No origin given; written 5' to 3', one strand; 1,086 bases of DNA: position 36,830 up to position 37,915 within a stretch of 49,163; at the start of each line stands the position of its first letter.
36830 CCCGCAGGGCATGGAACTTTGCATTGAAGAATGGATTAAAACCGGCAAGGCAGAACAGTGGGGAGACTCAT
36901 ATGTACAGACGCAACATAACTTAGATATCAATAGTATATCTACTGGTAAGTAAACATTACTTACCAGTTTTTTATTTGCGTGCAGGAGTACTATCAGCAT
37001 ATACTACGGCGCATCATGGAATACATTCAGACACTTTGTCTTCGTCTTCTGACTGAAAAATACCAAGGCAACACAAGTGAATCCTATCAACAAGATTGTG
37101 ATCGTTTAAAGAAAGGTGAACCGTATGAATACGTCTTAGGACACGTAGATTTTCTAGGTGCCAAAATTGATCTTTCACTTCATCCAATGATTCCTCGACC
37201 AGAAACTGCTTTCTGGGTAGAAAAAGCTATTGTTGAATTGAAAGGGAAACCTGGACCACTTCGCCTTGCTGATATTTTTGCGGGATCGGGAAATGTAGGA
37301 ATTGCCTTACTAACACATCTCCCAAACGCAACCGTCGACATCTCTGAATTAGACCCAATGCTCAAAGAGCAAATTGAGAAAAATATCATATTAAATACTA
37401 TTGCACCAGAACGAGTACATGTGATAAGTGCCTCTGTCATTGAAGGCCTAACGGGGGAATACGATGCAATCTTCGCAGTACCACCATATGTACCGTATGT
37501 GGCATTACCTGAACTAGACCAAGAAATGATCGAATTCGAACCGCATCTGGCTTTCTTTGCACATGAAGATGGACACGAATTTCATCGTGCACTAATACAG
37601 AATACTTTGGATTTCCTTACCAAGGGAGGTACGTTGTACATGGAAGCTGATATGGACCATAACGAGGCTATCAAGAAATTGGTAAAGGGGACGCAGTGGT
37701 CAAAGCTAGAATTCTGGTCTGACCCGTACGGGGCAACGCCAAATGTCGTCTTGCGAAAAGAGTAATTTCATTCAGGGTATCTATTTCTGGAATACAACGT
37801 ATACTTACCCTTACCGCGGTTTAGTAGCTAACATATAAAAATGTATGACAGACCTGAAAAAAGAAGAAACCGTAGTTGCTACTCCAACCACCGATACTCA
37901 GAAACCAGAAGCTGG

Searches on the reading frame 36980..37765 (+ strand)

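Call 7: search_protein_families(library=pfam, proteins=[window:36980-37765:+])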
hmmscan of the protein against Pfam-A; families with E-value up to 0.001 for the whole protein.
window:36980-37765:+ (261 aa): 1 family
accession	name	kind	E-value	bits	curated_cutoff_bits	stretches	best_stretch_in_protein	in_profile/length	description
PF05175.20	MTS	-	3.1e-06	27.4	23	1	95-172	34-110/170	Methyltransferase small domain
